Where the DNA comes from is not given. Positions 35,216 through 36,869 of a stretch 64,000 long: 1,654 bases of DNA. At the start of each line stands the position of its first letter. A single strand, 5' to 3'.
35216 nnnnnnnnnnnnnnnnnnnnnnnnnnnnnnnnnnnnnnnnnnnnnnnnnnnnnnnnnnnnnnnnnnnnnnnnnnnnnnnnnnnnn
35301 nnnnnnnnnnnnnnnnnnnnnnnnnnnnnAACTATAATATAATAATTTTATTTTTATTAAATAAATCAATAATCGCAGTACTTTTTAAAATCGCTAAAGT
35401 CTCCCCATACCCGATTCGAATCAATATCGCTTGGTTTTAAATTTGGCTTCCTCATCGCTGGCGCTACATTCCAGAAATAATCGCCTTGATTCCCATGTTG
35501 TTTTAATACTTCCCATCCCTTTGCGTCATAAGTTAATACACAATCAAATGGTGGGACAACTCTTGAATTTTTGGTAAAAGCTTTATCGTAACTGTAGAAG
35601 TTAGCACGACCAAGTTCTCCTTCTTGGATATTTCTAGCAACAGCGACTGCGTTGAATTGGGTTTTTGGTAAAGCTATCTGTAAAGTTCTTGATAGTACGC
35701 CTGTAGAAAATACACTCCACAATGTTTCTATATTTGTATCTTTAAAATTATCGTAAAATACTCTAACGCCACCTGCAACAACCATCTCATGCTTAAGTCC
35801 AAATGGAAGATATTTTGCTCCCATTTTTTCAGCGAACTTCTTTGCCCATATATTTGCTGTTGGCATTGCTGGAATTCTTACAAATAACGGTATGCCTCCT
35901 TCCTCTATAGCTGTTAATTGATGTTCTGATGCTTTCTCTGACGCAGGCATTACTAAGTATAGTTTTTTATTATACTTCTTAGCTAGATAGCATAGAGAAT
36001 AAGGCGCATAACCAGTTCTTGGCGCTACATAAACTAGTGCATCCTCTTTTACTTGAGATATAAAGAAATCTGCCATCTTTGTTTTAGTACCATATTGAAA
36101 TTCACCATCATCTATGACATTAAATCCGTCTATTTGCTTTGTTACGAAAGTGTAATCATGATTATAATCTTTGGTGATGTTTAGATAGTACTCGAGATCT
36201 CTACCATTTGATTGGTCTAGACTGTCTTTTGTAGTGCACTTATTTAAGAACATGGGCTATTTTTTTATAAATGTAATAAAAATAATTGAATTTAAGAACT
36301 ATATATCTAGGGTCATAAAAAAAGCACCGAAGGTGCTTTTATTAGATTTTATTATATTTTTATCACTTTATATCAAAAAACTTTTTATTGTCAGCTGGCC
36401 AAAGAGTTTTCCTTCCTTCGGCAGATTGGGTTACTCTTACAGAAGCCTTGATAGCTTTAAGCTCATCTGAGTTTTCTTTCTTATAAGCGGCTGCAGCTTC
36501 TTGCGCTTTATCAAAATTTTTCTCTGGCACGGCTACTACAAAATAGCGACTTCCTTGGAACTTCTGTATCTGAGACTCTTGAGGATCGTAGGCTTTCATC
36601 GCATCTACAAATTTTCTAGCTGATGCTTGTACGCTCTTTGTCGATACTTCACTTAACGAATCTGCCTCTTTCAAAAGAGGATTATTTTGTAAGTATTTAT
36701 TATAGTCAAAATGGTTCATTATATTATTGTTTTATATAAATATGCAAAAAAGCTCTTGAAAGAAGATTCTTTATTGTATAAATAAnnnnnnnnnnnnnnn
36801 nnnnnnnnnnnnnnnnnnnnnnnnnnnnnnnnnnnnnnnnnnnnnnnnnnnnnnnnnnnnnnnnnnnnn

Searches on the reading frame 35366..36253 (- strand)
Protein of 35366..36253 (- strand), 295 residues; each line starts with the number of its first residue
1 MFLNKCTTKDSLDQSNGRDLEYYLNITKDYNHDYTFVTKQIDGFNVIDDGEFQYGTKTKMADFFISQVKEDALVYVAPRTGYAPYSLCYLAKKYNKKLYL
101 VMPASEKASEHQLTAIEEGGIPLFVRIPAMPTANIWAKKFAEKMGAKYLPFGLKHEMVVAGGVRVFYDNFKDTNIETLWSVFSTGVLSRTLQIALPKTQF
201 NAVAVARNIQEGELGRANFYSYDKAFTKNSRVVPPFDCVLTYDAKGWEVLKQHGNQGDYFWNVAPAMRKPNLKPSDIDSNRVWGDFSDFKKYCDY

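Call 3: search_protein_families(library=pfam, proteins=[window:35366-36253:-], max_evalue=0.01)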
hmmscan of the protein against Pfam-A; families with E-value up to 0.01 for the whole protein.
window:35366-36253:- (295 aa): 0 families

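Call 4: search_protein_families(library=phrogs, proteins=[window:35366-36253:-], max_evalue=0.001)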
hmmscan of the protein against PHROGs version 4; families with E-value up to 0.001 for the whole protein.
window:35366-36253:- (295 aa): 1 family
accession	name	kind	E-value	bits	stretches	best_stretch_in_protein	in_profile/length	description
phrog_7093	-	other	6.9e-22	79.3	1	55-264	34-278/279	threonine dehydratase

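Call 23: search_dna_similar(query=window:35366-36253:-, collection=phages, mode=protein, max_rows=40, max_evalue=0.001)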
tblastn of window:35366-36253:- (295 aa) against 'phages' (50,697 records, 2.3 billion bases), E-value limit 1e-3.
Records with a match: 3; places in all: 3; records where one place covers at least 80% of the query: 2.
Best place of each record, by identity: <60% 3.
By first word of the organism name: Erythrobacter 2; Microcystis 1.
By host as written in the record: Erythrobacter sp. JL475 1; Erythrobacter litoralis DSM 8509 1; Microcystis aeruginosa 1.
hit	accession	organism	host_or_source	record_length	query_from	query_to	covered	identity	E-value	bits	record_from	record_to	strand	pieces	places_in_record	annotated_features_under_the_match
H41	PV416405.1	Erythrobacter phage ZS04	Erythrobacter sp. JL475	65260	40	285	83%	30.3%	1e-24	109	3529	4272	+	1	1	DNA methyltransferase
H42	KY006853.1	Erythrobacter phage vB_EliS_R6L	Erythrobacter litoralis DSM 8509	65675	40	285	83%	29.9%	4e-24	107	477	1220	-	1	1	DNA modification methylase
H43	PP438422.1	Microcystis phage Mae-JY30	Microcystis aeruginosa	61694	42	263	75%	27.6%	6e-11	69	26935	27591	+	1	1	DNA modification methylase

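Call 24: search_solved_structures(query=window:35366-36253:-, max_evalue=1, show_alignments=2)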
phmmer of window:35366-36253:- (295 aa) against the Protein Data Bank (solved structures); distinct sequences matched with E-value up to 1: 2.
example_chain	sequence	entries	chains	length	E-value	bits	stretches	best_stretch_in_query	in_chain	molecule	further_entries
3s6m_A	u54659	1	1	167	0.51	13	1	8-68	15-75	Peptidyl-prolyl cis-trans isomerase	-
4xrs_G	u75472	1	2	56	0.64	12.7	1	78-114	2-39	Homeobox protein DLX-3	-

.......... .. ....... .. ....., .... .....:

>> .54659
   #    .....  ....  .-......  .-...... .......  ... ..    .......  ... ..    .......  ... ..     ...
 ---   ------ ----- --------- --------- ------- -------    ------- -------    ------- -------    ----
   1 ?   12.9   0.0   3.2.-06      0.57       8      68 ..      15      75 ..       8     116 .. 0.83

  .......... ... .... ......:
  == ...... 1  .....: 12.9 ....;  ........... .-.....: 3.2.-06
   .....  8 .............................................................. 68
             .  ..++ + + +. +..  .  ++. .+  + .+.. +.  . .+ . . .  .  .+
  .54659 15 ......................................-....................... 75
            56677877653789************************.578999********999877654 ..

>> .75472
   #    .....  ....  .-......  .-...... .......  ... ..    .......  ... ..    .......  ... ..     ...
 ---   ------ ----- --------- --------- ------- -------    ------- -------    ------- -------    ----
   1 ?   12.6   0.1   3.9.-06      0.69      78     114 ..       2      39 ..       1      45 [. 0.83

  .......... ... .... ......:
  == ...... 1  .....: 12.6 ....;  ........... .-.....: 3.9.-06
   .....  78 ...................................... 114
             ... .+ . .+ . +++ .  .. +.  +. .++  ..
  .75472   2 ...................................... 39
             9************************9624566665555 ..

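Call 25: get_annotated_region(hit=H42, flank=5000)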
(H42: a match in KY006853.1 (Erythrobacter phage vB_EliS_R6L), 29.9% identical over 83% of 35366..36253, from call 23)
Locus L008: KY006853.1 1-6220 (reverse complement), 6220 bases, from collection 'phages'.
description: Erythrobacter phage vB_EliS_R6L, complete genome.
organism: Erythrobacter phage vB_EliS_R6L (NCBI taxid 1913119)
taxonomy: Viruses; Duplodnaviria; Heunggongvirae; Uroviricota; Caudoviricetes
host: Erythrobacter litoralis DSM 8509; source: Xiamen coastal sea water; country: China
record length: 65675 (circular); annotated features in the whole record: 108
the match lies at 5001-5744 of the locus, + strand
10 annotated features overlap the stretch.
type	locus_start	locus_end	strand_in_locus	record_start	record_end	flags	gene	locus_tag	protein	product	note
CDS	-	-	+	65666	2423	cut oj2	-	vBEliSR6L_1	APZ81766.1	DNA modification methylase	vB_EliS_R6L gp1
CDS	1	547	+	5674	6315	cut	-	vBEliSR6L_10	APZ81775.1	hypothetical protein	vB_EliS_R6L gp10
CDS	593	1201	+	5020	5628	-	-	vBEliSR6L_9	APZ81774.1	molecular chaperone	vB_EliS_R6L gp9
CDS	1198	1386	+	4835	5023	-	-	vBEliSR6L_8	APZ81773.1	hypothetical protein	vB_EliS_R6L gp8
CDS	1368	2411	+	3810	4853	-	-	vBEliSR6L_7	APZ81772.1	phosphoadenosine phosphosulfate reductase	vB_EliS_R6L gp7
CDS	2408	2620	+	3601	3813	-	-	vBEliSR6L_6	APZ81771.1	hypothetical protein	vB_EliS_R6L gp6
CDS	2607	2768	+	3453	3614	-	-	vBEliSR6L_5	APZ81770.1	hypothetical protein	vB_EliS_R6L gp5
CDS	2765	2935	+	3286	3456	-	-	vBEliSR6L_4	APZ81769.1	hypothetical protein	vB_EliS_R6L gp4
CDS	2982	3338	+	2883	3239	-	-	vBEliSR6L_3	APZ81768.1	hypothetical protein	vB_EliS_R6L gp3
CDS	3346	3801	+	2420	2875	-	-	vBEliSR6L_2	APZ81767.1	hypothetical protein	vB_EliS_R6L gp2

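Call 26: get_annotated_region(hit=H43, flank=5000)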
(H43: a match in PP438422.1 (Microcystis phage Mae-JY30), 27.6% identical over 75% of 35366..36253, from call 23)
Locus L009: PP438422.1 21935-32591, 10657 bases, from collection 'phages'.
description: Microcystis phage Mae-JY30, complete genome.
organism: Microcystis phage Mae-JY30 (NCBI taxid 3128142)
taxonomy: Viruses; Duplodnaviria; Heunggongvirae; Uroviricota; Caudoviricetes
host: Microcystis aeruginosa; source: China; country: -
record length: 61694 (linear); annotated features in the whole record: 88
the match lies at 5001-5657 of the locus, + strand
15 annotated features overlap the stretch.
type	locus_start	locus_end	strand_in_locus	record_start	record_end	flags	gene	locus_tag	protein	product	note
CDS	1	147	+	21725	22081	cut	-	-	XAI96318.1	hypothetical protein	-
CDS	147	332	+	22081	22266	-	-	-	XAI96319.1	hypothetical protein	-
CDS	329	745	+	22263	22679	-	-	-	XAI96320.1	hypothetical protein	-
CDS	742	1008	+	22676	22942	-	-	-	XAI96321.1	hypothetical protein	-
CDS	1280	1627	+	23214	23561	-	-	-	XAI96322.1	hypothetical protein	-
CDS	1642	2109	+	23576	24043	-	-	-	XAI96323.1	hypothetical protein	-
CDS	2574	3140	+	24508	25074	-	-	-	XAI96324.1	hypothetical protein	-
CDS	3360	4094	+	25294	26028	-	-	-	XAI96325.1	ParB/sulfiredoxin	-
CDS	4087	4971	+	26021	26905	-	-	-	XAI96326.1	ParB/sulfiredoxin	-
CDS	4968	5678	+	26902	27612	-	-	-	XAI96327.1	DNA modification methylase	-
CDS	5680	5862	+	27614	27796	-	-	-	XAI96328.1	hypothetical protein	-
CDS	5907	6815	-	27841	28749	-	-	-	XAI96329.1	hypothetical protein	-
CDS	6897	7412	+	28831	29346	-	-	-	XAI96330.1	hypothetical protein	-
CDS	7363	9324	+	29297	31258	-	-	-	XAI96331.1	putative terminase large subunit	-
CDS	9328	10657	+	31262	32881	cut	-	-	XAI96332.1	portal protein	-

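Call 27: find_homologous_proteins(query=window:35366-36253:-, max_evalue=0.00001)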
Query window:35366-36253:- (295 aa): 433 proteins with E <= 0.00001 among 810 candidates; the best 120 are listed.
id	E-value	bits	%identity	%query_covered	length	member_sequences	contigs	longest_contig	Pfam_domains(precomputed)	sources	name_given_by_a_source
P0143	1.3e-183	627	89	100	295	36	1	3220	-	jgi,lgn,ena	jgi:hypothetical protein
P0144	1.8e-171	587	83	99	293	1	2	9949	-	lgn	-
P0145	3.3e-167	573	85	96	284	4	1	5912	-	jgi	-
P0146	1.2e-164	565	81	99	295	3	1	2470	-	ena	-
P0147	2.8e-162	557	80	99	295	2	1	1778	-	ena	-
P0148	2.6e-161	554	80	99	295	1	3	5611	-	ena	-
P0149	7.0e-161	553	80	99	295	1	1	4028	-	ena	-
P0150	1.5e-160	552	79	99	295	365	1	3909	-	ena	-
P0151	4.6e-160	550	78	99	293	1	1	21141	-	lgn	-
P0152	1.2e-159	549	80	99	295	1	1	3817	-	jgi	-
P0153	1.4e-159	548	77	99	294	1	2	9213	-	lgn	-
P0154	3.2e-159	547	79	99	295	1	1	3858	-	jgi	-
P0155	1.1e-158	545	78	99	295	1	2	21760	-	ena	-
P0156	1.6e-158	545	78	99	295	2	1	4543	-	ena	-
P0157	1.7e-158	545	78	99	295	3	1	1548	-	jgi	-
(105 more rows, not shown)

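Call 39: search_protein_families(library=pfam, proteins=[L008:3798-6218:+, L009:4968-5678:+, L009:4087-4971:+, L009:3360-4094:+], max_evalue=1)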
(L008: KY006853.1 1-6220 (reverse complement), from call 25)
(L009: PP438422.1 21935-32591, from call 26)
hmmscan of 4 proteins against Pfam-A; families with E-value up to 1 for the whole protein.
L008:3798-6218:+ (807 aa): 3 families
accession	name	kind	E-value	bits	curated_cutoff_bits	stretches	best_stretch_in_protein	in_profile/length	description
PF00291.31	PALP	-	2.5e-10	40.6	35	1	416-573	35-199/295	Pyridoxal-phosphate dependent enzyme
PF01555.25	N6_N4_Mtase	-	1.7e-08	35.2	26.7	2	330-370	176-216/221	DNA methylase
PF11941.14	DUF3459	-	0.088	13.6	22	0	450-492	21-64/90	Domain of unknown function (DUF3459)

L009:4968-5678:+ (236 aa): 2 families
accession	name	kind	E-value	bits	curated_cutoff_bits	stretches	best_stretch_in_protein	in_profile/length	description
PF00291.31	PALP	-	4.6e-12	46.3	35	1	23-171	34-188/295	Pyridoxal-phosphate dependent enzyme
PF03328.21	HpcH_HpaI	-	0.097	12.4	25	1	105-140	151-187/221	HpcH/HpaI aldolase/citrate lyase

L009:4087-4971:+ (294 aa): 3 families
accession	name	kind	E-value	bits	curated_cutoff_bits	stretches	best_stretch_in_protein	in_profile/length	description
PF01555.25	N6_N4_Mtase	-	1.6e-13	51.5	26.7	2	63-102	178-217/221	DNA methylase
PF03602.21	Cons_hypoth95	-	0.13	12.3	24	1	68-158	43-136/182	Conserved hypothetical protein 95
PF09445.16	Methyltransf_15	-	0.25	11.4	22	1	69-158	3-94/165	RNA cap guanine-N2 methyltransferase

L009:3360-4094:+ (244 aa): 0 families

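Call 65: search_protein_families(library=ncbifam, proteins=[window:35366-36253:-], max_evalue=0.01)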
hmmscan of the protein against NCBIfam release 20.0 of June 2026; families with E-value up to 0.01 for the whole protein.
window:35366-36253:- (295 aa): 0 families

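Call 66: predict_structure(alignment_id=A3)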
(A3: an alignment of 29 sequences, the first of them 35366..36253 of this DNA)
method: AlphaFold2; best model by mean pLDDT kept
length: 295 residues; sequences in the alignment: 29
mean_pLDDT: 84.2   pTM: 0.84
mean pLDDT of the five models: 84.2, 81.9, 81.6, 77.0, 76.9
residues with pLDDT >= 90: 124; 70-90: 133; 50-70: 34; < 50: 4
segments of 3 or more residues with pLDDT < 50: 1-4
pLDDT, mean of each block of 10 residues (from residue 1): 56 82 96 90 87 76 92 89 85 95 90 91 88 88 91 78 94 92 68 90 66 75 75 81 85 93 73 90 90 77
secondary structure, 60 per line:
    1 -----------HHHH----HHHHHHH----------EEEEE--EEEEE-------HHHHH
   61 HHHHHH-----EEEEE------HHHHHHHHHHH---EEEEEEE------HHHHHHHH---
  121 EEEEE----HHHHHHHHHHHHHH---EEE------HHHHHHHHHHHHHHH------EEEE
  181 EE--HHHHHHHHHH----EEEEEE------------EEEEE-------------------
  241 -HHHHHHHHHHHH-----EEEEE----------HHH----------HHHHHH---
elements in order: H12-15 H20-26 E37-41 E44-48 H56-66 E72-76 H83-93 E97-103 H110-117 E121-125 H130-143 E147-149 H156-170 E177-182 H185-194 E199-204 E217-221 H242-253 E259-263 H287-292

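Call 68: fold_search(model_id=the predicted structure, library=pdb)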
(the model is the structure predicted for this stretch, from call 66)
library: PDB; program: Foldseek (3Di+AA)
matches with E <= 10: 1885; with E <= 0.001: 312
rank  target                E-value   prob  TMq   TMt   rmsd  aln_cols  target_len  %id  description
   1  9jfi_B                1.4e-09  1.00  0.60  0.57   5.8       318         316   12  Structure of wild type catalytic domains of threonine deaminase in complex with PLP (released 2025-05-14)
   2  1ve5_A                5.3e-09  1.00  0.59  0.57   5.4       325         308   14  Crystal Structure of T.th. HB8 Threonine deaminase (released 2005-04-19)
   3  7nbc_AAA              5.3e-09  1.00  0.51  0.48   7.6       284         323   15  Crystal structure of human serine racemase in complex with DSiP fragment Z2856434779, XChem fragment screen. (released 2021-03-03)
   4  3hmk_A                6.3e-09  1.00  0.51  0.47   8.2       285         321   14  Crystal Structure of Serine Racemase (released 2010-01-26)
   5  8zkv_D                6.7e-09  1.00  0.61  0.55   5.6       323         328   13  Crystal structure of mutant catalytic domains of threonine deaminase in complex with PLP (released 2024-06-12)
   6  9jfi_A                6.7e-09  1.00  0.58  0.54   6.8       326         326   12  Structure of wild type catalytic domains of threonine deaminase in complex with PLP (released 2025-05-14)
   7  1ve5_B                6.7e-09  1.00  0.57  0.57   6.2       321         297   15  Crystal Structure of T.th. HB8 Threonine deaminase (released 2005-04-19)
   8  2gn2                  8.6e-09  1.00  0.61  0.56   6.1       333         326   11  Crystal structure of tetrameric biodegradative threonine deaminase (TdcB) from Salmonella typhimurium in complex with CM (released 2006-11-07)
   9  3x43_B                8.6e-09  1.00  0.55  0.51   5.2       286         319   15  Crystal structure of O-ureido-L-serine synthase (released 2015-07-29)
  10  5i6d_B                8.6e-09  1.00  0.53  0.54   5.7       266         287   15  Mycobacterium tuberculosis CysM in complex with the Urea-scaffold inhibitor 5 [3-(3-(p-Tolyl)ureido) benzoic acid] (released 2016-08-17)
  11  7nbf_BBB              9.7e-09  1.00  0.50  0.47  12.6       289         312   16  Crystal structure of human serine racemase in complex with DSiP fragment Z126932614, XChem fragment screen. (released 2021-03-03)
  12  8zkv_A                1.1e-08  1.00  0.62  0.57   5.3       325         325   13  Crystal structure of mutant catalytic domains of threonine deaminase in complex with PLP (released 2024-06-12)
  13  3iau_A                1.1e-08  1.00  0.64  0.53   5.3       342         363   14  The structure of the processed form of threonine deaminase isoform 2 from Solanum lycopersicum (released 2009-07-28)
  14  2gn0_MODEL_1_A        1.1e-08  1.00  0.58  0.53   6.3       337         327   11  Crystal structure of dimeric biodegradative threonine deaminase (TdcB) from Salmonella typhimurium at 1.7 A re (released 2006-11-07)
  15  8y1j_A                1.1e-08  1.00  0.57  0.36   5.9       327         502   13  Structure of the pyridoxal 5'-phosphate-dependent (PLP) threonine deaminase ilvA1 from Pseudomonas aeruginosa PAO1 (released 2024-05-22)
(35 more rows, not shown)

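Call 75: find_related_loci(query=L009:4968-5678:+, collection=viral_contigs, flank=8000)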
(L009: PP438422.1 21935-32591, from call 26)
Query L009:4968-5678:+ (236 aa) in viral_contigs; peptide patterns used: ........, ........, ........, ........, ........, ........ (x = any residue, [..] = any of these).
171 stretches matched a pattern; 163 encode a relative of the query (tblastn E <= 1e-3); the best 80 are kept; 80 distinct loci.
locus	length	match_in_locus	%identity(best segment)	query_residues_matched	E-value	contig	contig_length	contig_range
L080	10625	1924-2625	85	1-234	2e-130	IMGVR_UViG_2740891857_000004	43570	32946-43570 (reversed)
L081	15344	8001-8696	82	3-234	3e-125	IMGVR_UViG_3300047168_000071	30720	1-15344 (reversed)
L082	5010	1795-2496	82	1-234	7e-126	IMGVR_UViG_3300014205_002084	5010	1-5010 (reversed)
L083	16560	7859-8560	79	1-234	8e-120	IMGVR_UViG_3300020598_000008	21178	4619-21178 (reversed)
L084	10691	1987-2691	80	1-235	9e-118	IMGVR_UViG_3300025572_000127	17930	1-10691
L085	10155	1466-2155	79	3-232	5e-117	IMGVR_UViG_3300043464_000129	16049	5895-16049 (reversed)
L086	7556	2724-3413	79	3-232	5e-117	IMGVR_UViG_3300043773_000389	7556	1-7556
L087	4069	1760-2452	76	3-233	3e-115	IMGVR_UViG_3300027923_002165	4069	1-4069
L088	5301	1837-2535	73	2-234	2e-113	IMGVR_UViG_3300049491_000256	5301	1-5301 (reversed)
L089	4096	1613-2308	77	1-232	5e-114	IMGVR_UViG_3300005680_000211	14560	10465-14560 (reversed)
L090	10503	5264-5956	81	2-232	1e-111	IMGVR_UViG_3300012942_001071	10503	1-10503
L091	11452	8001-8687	74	6-234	3e-110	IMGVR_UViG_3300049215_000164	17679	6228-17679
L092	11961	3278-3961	75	6-233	4e-110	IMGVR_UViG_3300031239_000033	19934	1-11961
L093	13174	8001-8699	71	3-235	4e-107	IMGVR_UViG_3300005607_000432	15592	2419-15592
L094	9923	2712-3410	71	3-235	4e-107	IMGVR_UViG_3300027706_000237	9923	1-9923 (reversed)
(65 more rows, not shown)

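Call 102: search_protein_representatives(protein=window:35366-36253:-)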
Query: 295 residues. Proteins with E-value up to 0.001 (for the whole library): 732; up to 1e-10: 327; up to 1e-30: 39. The best 150 are listed.
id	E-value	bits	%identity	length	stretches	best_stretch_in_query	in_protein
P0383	3.2e-76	273.1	49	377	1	2-287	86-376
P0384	3.9e-74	266.2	50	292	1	2-283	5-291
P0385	8.4e-66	238.9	52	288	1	42-291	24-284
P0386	2.8e-64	233.9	45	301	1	1-290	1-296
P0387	4.9e-58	213.4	43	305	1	16-289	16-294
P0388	6.7e-58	212.9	48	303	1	48-285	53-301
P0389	1.9e-57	211.4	43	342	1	14-291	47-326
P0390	8.5e-55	202.8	43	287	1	15-285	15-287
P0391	2.4e-54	201.3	45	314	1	4-291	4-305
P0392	3.3e-53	197.5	40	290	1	12-291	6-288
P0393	1.6e-51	192.0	42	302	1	18-284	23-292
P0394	1.6e-51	192.0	45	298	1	44-285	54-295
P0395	4.0e-51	190.7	41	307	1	22-285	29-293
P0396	1.7e-50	188.6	45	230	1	72-290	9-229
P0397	6.0e-49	183.5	41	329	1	4-284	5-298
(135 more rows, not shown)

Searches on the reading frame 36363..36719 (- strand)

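Call 11: search_protein_families(library=pfam, proteins=[window:36363-36719:-], max_evalue=0.001)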
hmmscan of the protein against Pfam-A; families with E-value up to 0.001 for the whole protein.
window:36363-36719:- (118 aa): 0 families

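Call 39: search_protein_families(library=pfam, proteins=[window:36363-36719:-], max_evalue=1)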
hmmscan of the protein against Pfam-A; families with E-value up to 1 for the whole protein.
window:36363-36719:- (118 aa): 2 families
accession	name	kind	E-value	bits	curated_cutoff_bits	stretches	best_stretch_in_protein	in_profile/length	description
PF14257.11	DUF4349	-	0.082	12.7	27.7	1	28-86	17-77/213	Domain of unknown function (DUF4349)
PF02783.20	MCR_beta_N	-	0.09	12.8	22.2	1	32-91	79-138/182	Methyl-coenzyme M reductase beta subunit, N-terminal domain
